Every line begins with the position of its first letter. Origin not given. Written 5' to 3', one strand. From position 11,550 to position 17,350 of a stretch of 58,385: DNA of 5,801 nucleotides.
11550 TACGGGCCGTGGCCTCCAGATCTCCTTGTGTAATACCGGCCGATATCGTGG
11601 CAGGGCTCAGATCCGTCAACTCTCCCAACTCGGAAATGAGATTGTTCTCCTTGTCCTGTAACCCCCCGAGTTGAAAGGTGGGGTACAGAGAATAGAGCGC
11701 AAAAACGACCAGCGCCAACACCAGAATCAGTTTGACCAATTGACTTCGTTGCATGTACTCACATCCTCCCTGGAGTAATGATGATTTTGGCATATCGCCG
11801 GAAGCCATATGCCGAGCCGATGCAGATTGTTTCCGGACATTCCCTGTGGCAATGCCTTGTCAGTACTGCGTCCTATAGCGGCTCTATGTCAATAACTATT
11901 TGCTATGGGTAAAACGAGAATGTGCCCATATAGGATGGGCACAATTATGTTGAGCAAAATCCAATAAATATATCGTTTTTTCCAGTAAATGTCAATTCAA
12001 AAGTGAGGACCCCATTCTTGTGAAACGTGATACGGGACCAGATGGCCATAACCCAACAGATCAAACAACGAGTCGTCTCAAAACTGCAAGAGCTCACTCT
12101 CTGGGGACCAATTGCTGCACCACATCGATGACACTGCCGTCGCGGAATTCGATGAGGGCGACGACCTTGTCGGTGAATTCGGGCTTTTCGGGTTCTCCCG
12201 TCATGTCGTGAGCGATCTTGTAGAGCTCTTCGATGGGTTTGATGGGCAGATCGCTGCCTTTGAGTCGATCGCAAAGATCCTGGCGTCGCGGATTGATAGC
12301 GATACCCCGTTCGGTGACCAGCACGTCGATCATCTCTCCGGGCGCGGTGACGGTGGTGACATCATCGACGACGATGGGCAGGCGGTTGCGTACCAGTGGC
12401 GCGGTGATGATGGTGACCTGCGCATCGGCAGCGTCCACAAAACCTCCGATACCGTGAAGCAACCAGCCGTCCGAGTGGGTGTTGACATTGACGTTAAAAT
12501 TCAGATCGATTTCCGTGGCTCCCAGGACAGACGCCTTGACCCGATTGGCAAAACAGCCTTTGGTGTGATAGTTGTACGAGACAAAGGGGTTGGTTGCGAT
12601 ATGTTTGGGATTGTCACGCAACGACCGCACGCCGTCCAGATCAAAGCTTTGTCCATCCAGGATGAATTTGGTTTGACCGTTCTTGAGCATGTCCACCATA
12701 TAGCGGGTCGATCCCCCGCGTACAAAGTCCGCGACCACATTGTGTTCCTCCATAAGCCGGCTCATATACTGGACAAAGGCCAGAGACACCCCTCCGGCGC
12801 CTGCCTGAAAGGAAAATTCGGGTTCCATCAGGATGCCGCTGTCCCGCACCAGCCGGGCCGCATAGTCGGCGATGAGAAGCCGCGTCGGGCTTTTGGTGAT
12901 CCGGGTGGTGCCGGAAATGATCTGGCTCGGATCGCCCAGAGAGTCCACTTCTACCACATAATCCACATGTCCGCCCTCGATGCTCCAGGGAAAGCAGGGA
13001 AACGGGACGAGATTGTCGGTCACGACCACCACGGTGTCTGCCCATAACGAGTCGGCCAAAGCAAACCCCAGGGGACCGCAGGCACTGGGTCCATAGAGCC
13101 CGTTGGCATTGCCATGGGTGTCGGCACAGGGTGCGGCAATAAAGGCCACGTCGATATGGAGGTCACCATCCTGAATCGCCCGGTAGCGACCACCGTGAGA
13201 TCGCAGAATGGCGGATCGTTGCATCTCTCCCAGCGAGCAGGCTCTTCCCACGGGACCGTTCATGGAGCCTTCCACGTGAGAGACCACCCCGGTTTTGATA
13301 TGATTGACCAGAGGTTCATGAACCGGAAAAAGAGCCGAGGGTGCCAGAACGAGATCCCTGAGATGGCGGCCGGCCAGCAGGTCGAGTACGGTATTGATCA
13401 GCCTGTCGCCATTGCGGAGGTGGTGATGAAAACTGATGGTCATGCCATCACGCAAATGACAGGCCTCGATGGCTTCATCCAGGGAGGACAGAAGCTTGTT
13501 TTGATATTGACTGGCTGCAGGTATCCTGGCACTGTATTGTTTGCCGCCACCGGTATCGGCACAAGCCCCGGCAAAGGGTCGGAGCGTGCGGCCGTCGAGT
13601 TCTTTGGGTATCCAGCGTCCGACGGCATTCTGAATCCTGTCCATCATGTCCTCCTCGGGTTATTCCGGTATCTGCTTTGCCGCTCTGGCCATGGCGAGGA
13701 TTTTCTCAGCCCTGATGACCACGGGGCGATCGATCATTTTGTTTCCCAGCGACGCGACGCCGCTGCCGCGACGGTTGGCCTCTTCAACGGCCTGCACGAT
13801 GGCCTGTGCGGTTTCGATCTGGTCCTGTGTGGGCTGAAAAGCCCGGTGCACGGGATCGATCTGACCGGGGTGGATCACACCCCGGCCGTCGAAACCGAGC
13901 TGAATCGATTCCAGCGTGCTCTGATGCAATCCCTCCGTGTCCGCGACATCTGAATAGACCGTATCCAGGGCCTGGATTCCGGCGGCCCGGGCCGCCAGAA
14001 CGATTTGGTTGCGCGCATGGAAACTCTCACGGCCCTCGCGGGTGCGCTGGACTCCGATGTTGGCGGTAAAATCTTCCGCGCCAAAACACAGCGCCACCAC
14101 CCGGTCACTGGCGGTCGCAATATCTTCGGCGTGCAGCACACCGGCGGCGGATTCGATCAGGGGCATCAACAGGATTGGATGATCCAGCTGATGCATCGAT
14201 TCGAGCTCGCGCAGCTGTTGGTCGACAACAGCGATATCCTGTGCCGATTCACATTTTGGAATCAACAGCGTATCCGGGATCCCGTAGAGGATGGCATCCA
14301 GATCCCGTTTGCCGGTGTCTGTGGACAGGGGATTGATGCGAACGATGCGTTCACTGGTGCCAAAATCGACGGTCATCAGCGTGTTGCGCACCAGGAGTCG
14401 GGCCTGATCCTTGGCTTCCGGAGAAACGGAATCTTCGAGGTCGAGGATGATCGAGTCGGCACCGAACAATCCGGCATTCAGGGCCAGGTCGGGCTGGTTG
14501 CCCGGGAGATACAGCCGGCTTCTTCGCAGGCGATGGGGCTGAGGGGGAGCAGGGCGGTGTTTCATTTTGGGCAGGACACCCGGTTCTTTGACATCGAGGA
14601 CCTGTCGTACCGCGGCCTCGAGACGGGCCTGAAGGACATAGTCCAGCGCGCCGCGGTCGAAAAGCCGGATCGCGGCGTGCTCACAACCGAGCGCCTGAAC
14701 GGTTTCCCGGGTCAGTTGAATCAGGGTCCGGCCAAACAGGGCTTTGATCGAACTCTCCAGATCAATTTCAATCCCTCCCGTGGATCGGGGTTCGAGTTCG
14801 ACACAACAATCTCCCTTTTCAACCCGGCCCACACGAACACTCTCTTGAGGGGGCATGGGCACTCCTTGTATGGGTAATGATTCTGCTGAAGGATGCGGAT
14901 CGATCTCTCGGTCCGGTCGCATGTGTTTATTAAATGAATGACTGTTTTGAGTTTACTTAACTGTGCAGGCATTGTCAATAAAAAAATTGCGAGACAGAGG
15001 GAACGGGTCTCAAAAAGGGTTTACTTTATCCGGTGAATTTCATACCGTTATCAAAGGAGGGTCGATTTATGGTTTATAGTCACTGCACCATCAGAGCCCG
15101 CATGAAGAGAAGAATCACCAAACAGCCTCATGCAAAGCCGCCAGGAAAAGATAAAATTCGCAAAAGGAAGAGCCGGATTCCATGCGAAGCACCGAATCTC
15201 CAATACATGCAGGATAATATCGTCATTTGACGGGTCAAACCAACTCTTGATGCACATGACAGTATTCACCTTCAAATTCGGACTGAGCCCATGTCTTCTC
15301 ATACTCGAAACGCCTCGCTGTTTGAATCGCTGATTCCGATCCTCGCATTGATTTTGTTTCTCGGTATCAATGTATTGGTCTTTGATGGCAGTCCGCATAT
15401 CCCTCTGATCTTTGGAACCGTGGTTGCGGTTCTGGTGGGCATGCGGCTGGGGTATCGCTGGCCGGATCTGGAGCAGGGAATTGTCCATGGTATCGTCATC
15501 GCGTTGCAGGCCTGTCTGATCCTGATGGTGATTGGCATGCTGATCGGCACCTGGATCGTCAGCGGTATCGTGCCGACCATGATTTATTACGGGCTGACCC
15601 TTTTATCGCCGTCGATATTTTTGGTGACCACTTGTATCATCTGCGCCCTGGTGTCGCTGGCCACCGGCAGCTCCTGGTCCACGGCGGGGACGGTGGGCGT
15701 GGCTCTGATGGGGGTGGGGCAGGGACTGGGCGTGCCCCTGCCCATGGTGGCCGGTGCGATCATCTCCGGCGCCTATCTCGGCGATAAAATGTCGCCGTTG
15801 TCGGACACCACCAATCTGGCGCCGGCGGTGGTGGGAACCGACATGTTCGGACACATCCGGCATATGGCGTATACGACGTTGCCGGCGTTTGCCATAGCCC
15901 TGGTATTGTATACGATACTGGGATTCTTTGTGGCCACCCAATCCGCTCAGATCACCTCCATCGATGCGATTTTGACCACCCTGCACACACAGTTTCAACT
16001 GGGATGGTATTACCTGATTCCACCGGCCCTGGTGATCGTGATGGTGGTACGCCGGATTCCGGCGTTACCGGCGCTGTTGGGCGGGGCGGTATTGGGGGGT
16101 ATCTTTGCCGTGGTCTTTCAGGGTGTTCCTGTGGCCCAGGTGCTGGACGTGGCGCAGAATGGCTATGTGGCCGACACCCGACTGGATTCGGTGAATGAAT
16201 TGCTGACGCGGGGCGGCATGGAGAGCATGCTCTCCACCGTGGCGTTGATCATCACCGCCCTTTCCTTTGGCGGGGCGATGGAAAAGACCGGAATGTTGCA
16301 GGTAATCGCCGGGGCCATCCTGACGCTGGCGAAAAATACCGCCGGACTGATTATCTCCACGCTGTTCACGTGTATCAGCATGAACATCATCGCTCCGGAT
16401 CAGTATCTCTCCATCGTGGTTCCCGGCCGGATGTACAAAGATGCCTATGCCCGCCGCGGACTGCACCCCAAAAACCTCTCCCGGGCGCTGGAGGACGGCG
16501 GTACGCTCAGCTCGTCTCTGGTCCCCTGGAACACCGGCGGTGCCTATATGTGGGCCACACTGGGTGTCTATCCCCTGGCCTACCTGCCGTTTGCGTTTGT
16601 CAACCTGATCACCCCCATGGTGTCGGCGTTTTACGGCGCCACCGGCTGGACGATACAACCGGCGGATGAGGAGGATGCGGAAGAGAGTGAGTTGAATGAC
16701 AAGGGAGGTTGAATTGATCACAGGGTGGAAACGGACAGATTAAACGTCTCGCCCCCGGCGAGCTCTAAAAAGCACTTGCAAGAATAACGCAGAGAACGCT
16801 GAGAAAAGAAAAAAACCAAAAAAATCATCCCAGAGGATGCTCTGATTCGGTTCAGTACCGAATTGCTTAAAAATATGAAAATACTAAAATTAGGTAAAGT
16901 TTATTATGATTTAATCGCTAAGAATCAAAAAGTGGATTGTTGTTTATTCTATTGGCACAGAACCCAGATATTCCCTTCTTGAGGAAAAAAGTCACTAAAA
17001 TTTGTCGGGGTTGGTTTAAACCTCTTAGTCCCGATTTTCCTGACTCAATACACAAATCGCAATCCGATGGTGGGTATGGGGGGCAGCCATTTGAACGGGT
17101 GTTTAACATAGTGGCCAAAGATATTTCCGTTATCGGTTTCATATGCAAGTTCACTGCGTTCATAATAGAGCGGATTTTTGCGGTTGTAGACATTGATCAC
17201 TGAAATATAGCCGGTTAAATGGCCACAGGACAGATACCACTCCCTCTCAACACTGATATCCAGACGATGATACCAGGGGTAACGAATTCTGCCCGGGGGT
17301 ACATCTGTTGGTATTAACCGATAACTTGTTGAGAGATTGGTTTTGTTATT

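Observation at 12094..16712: Citrate lyase reduced to CitF plus a CitD-CitE fusion whose acyl-carrier serine aligns with lysine; no citC/citX/citG nearby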

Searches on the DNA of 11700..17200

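Call 76: search_rna_families(source=window, start=11700, end=17200, threshold=evalue, max_evalue=1)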
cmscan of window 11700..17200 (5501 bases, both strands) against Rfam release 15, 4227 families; matches with E-value up to 1: 0.
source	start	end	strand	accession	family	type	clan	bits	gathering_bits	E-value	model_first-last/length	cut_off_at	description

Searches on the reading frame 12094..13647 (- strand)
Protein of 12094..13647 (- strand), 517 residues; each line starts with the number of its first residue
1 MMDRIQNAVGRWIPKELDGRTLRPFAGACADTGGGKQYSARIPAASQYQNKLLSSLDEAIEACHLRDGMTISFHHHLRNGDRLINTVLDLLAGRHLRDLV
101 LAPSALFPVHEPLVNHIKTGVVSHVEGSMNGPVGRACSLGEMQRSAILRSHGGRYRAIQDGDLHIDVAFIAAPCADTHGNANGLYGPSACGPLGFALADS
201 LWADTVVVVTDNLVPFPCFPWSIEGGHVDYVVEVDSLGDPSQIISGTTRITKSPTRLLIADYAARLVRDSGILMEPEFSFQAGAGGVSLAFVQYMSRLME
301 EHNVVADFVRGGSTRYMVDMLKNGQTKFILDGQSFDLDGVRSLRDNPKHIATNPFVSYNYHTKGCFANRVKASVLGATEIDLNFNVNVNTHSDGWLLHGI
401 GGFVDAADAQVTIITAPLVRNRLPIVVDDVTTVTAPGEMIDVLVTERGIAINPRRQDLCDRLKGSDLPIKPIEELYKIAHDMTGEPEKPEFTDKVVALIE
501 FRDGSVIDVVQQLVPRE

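Call 3: search_protein_families(library=pfam, proteins=[window:12094-13647:-], max_evalue=0.01)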
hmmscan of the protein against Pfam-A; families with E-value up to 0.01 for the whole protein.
window:12094-13647:- (517 aa): 2 families
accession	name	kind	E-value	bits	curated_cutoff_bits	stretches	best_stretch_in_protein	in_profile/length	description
PF04223.18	CitF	-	8.7e-155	516.7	27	1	50-512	2-465/466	Citrate lyase, alpha subunit (CitF)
PF13336.12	AcetylCoA_hyd_C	-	0.0057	17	23.7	0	361-450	25-124/154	Acetyl-CoA hydrolase/transferase C-terminal domain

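Call 4: search_protein_families(library=ncbifam, proteins=[window:12094-13647:-], max_evalue=0.01)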
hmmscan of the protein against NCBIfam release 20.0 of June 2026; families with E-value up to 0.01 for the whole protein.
window:12094-13647:- (517 aa): 2 families
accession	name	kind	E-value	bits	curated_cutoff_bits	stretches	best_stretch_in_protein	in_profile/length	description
TIGR01584.1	citF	equivalog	2.6e-171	570.6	501.45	1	37-512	12-489/492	citrate lyase subunit alpha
NF053853.1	ScActCoATferScpC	equivalog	0.0081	14.9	500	0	374-450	353-432/493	succinyl-CoA:acetate CoA-transferase ScpC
